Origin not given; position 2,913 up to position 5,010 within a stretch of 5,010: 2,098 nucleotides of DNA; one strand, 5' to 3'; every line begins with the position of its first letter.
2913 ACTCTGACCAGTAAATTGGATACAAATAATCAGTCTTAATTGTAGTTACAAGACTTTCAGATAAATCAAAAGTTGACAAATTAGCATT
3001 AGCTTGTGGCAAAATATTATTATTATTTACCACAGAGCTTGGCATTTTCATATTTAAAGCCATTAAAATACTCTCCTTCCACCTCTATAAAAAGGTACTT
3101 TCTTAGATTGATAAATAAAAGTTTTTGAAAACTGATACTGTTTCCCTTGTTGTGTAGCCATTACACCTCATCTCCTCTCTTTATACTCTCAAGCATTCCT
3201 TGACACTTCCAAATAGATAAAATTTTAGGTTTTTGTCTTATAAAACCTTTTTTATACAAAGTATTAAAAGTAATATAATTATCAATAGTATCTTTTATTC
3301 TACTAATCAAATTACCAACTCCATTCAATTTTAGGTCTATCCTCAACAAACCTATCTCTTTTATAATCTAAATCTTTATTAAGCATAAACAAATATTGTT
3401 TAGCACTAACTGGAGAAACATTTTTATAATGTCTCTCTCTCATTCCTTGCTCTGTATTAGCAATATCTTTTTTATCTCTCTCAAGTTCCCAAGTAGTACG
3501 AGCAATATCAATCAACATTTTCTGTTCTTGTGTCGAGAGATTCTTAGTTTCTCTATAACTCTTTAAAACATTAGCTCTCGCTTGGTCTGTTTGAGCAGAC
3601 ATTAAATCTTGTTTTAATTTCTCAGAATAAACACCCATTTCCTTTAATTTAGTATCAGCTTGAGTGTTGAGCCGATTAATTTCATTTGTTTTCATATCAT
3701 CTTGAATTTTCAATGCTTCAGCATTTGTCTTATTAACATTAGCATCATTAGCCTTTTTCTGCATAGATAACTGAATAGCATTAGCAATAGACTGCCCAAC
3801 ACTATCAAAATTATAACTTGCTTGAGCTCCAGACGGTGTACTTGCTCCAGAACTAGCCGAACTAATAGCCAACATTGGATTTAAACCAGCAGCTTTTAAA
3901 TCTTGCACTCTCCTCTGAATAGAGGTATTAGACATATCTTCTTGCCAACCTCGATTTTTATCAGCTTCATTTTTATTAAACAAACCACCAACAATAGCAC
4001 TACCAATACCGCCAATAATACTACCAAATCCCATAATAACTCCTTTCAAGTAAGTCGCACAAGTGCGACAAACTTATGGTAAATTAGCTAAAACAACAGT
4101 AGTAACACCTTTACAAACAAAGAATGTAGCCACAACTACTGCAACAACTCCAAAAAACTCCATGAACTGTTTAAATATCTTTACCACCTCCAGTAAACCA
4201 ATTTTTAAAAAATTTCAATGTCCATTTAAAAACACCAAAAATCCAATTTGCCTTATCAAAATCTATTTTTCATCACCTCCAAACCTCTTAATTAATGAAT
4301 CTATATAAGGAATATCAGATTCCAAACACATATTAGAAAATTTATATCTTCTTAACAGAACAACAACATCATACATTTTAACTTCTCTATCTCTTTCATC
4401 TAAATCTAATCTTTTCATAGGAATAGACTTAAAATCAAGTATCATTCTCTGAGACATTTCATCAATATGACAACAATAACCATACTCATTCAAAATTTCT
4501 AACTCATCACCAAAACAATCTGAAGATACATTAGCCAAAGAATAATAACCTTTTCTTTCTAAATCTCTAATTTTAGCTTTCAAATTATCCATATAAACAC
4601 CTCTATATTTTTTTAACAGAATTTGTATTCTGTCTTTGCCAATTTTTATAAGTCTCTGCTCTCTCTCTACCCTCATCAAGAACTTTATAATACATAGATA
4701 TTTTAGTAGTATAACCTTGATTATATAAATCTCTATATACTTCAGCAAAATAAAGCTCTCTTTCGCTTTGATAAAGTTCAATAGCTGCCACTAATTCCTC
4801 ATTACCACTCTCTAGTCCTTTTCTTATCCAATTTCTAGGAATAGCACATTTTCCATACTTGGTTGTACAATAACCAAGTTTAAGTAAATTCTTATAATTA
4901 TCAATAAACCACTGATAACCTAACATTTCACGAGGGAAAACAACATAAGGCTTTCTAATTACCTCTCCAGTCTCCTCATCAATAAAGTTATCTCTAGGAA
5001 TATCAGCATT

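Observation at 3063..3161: Hidden 32-aa basic micro-ORF stop/start-overlapped with the capsid gene. Candidate J/VP8 DNA-condensing protein.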

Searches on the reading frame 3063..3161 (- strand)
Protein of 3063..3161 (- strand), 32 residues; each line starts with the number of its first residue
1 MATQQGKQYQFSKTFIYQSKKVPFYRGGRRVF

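Call 5: search_protein_families(library=pfam, proteins=[window:3063-3161:-], max_evalue=1)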
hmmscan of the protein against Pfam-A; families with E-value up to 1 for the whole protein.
window:3063-3161:- (32 aa): 0 families

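Call 6: search_protein_families(library=phrogs, proteins=[window:3063-3161:-], max_evalue=1)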
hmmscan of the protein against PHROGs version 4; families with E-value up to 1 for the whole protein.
window:3063-3161:- (32 aa): 0 families

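Call 39: search_dna_similar(query=window:3066-3161:-, collection=phages, mode=protein, max_evalue=10, max_rows=60)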
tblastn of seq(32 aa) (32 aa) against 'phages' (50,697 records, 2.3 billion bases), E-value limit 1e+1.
Records with a match: 6; places in all: 6; records where one place covers at least 80% of the query: 5.
Best place of each record, by identity: 80-90% 1; 60-80% 1; <60% 4.
By first word of the organism name: Microviridae 4; Gokushovirus 1; Blackfly 1.
By host as written in the record: - 4; raccoon 1; Austrosimulium ungulatum 1.
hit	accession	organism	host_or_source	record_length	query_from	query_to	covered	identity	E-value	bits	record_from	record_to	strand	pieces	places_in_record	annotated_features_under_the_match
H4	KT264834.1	Gokushovirus WZ-2015a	raccoon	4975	1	32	100%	87.5%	2e-11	61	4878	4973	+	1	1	none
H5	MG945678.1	Microviridae sp.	pig feces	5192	1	32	100%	78.1%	4e-10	56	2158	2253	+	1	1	none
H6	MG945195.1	Microviridae sp.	dog feces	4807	1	32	100%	56.3%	3e-4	40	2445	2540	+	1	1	none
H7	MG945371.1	Microviridae sp.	pig feces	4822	1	32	100%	53.1%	6e-5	42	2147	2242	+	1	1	none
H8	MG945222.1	Microviridae sp.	pig feces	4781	1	32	100%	53.1%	6e-5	42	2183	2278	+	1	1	none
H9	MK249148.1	Blackfly microvirus SF02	Austrosimulium ungulatum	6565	5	25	66%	57.1%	9e+0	27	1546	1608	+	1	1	major capsid protein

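Call 41: search_solved_structures(query=A1, max_evalue=10, show_alignments=5)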
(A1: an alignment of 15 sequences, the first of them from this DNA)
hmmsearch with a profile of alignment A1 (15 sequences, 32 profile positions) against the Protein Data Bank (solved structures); distinct sequences matched with E-value up to 10: 4.
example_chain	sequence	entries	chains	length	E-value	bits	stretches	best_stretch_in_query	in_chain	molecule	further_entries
8rkg_A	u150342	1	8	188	0.29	14.2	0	14-24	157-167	XlZPA protein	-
9sra_BD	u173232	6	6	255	0.58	13.2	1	21-30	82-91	Large ribosomal subunit protein uL4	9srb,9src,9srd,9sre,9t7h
4v4n_AD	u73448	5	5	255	0.6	13.2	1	21-30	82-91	50S ribosomal protein L4P | Large ribosomal subunit protein uL4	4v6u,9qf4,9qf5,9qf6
8g2z_1F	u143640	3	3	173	0.99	12.5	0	6-25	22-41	CFAP182A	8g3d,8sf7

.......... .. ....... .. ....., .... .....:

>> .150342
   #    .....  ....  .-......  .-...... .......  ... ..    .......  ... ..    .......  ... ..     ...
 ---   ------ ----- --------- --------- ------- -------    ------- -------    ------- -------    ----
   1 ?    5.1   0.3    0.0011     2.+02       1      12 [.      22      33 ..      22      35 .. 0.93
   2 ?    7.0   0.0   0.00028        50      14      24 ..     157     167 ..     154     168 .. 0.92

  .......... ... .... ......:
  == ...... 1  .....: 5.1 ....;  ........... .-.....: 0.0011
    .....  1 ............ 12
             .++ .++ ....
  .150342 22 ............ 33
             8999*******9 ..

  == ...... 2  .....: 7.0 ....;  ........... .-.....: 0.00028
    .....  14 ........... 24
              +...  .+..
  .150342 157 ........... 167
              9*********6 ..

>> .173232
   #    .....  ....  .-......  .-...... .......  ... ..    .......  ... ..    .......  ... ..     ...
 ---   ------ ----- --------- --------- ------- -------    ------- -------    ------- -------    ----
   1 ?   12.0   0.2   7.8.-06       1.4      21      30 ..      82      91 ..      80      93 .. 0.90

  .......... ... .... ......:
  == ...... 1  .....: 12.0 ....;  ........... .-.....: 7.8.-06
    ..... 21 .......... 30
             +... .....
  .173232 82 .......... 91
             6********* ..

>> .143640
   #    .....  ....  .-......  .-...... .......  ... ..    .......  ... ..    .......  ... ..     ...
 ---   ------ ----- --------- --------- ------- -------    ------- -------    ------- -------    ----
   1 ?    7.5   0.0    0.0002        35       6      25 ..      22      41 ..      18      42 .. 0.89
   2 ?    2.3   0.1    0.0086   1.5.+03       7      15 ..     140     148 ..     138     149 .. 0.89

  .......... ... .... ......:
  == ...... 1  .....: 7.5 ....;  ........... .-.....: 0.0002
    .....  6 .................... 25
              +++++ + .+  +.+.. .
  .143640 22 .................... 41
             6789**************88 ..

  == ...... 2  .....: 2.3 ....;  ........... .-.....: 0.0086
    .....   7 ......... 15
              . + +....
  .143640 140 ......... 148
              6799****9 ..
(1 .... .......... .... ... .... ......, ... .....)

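Call 42: search_protein_families(library=phrogs, alignment_id=A1, max_evalue=10)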
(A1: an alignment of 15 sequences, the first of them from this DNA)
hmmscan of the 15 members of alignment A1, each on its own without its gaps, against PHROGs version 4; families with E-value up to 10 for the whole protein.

A. member 1, seq(32 aa): 0 families

B. families by the number of members that match (of 15 scanned): 2 families
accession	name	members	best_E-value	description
phrog_9197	-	1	0.22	-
phrog_10695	-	1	4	-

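Call 86: search_protein_representatives(alignment_id=A3)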
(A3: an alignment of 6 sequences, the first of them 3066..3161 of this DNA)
Query: 6 sequences, 37 profile positions. Proteins with E-value up to 0.001 (for the whole library): 4; up to 1e-10: 1; up to 1e-30: 0. The best 4 are listed.
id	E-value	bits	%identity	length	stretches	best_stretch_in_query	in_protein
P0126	4.5e-17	77.8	-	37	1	1-36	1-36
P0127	1.4e-08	50.6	-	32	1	10-37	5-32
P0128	2.4e-05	40.2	-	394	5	23-31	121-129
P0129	2.7e-05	40.1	-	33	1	11-37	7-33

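Call 100: predict_structure(alignment_id=A3)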
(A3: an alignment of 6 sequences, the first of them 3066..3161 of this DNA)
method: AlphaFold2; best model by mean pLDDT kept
length: 32 residues; sequences in the alignment: 6
mean_pLDDT: 65.0   pTM: 0.25
mean pLDDT of the five models: 65.0, 59.9, 59.8, 58.0, 53.8
residues with pLDDT >= 90: 0; 70-90: 10; 50-70: 21; < 50: 1
segments of 3 or more residues with pLDDT < 50: none
pLDDT, mean of each block of 10 residues (from residue 1): 60 74 63 59
secondary structure, 60 per line:
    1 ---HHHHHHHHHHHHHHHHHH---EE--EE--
elements in order: H4-21

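Call 105: list_cluster_members(proteins=[window:3066-3161:-, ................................, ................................, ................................, P0127, P0126, P0129])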
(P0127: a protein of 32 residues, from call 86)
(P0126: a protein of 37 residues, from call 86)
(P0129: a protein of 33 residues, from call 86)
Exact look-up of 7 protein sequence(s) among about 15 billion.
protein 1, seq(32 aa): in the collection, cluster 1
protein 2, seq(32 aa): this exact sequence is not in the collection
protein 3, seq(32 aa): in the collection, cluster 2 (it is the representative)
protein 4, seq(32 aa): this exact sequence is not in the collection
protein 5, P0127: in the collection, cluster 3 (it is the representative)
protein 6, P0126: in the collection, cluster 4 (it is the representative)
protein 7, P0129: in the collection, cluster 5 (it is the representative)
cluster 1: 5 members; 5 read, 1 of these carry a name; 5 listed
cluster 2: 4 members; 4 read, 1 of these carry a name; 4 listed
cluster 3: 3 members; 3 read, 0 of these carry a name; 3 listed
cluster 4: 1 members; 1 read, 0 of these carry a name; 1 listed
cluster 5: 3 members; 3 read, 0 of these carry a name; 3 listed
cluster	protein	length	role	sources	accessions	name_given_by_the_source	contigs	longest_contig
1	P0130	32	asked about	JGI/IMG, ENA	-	hypothetical protein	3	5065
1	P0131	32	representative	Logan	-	-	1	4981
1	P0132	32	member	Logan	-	-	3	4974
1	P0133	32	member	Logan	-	-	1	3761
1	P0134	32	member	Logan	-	-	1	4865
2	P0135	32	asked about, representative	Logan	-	-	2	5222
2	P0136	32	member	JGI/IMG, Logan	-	hypothetical protein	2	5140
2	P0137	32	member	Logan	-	-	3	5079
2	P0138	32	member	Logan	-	-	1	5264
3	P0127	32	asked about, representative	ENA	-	-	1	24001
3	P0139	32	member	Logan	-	-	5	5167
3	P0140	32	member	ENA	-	-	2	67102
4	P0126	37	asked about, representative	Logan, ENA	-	-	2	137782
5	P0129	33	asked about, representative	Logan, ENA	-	-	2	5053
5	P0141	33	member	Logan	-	-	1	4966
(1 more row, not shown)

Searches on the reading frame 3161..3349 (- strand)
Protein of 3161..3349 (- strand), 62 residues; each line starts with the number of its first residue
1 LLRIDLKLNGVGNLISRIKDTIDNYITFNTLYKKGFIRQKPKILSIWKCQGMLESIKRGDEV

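Call 5: search_protein_families(library=pfam, proteins=[window:3161-3349:-], max_evalue=1)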
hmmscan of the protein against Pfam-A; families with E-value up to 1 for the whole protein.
window:3161-3349:- (62 aa): 0 families

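Call 6: search_protein_families(library=phrogs, proteins=[window:3161-3349:-], max_evalue=1)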
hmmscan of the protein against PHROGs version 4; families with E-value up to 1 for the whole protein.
window:3161-3349:- (62 aa): 0 families

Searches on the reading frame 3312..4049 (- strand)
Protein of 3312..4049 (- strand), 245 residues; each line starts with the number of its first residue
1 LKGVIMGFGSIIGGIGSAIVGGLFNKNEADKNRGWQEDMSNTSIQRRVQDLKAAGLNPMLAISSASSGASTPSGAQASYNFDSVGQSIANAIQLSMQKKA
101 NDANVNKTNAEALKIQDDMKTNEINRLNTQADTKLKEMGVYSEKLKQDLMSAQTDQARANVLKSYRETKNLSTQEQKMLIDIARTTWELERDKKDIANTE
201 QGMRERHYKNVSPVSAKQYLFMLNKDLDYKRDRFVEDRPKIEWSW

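Call 5: search_protein_families(library=pfam, proteins=[window:3312-4049:-], max_evalue=1)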
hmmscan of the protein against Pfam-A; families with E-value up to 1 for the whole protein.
window:3312-4049:- (245 aa): 2 families
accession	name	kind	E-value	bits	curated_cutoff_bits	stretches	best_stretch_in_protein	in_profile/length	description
PF21811.2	RdfA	-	0.072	13.3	27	1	97-177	46-124/195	Rod-determining factor A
PF05961.16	Chordopox_A13L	-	0.52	11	24.1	0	97-129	24-56/69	Chordopoxvirus A13L protein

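Call 6: search_protein_families(library=phrogs, proteins=[window:3312-4049:-], max_evalue=1)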
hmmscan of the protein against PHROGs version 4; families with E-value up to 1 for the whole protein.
window:3312-4049:- (245 aa): 19 families
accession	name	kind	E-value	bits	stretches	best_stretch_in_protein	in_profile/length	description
phrog_22637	-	tail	7.9e-77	259.5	1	10-229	13-226/264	pilot protein for DNA ejection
phrog_5158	-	unknown function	2.1e-26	94.3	1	24-195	70-250/322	-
phrog_27063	-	tail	3.7e-25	90.2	1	24-169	54-190/306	pilot protein for DNA ejection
phrog_11693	-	tail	6e-24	86.4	1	2-206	8-201/228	pilot protein for DNA ejection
phrog_8742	-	tail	2.8e-21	77.3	1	24-168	128-275/287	pilot protein for DNA ejection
phrog_8693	-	tail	1.4e-19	72.1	1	9-211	9-208/258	pilot protein for DNA ejection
phrog_21483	-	unknown function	1.5e-17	65.2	1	24-107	98-180/303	-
phrog_34374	-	tail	1.8e-16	61.2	1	27-79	175-225/310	pilot protein for DNA ejection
phrog_35928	-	tail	1.2e-14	55.5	1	24-79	69-122/172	pilot protein for DNA ejection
phrog_16516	-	tail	1.3e-13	52.3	1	25-145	44-163/186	minor tail protein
phrog_18604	-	tail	2.1e-13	51.2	1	24-202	104-280/284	minor tail protein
phrog_25360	-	unknown function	5.8e-13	50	1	22-146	52-184/316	-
phrog_20617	-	tail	6.4e-10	40.6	1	6-179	3-177/200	minor tail protein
phrog_8689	-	tail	9.8e-09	36.3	1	11-182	15-218/327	pilot protein for DNA ejection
phrog_23656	-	head and packaging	7.1e-08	33.3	1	35-79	3-44/175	virion structural protein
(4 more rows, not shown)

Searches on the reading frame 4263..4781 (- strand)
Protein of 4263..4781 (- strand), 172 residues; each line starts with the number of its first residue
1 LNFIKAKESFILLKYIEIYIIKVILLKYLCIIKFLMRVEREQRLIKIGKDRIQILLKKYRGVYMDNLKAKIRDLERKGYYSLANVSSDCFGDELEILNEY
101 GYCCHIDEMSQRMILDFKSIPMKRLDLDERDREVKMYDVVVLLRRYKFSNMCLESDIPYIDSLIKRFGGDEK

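Call 5: search_protein_families(library=pfam, proteins=[window:4263-4781:-], max_evalue=1)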
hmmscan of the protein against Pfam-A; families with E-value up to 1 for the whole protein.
window:4263-4781:- (172 aa): 1 family
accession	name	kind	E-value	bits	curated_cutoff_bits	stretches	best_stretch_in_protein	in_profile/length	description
PF04508.17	Pox_A_type_inc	-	0.022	15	21.4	1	64-77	3-16/23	Viral A-type inclusion protein repeat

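Call 6: search_protein_families(library=phrogs, proteins=[window:4263-4781:-], max_evalue=1)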
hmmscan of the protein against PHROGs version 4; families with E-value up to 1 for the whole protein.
window:4263-4781:- (172 aa): 1 family
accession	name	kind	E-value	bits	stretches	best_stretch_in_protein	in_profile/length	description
phrog_16260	-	unknown function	0.046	14.2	1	74-108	98-131/213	-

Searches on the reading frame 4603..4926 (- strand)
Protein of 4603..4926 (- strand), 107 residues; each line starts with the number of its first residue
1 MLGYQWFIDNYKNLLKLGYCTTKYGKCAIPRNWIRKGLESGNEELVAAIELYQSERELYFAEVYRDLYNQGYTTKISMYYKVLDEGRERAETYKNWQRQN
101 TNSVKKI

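Call 5: search_protein_families(library=pfam, proteins=[window:4603-4926:-], max_evalue=1)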
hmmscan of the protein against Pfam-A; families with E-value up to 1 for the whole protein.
window:4603-4926:- (107 aa): 0 families

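Call 6: search_protein_families(library=phrogs, proteins=[window:4603-4926:-], max_evalue=1)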
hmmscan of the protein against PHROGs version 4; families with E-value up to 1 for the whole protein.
window:4603-4926:- (107 aa): 1 family
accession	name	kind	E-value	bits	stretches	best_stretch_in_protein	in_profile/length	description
phrog_942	-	DNA, RNA and nucleotide metabolism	0.0045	17.4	1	2-98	266-338/501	replication initiation protein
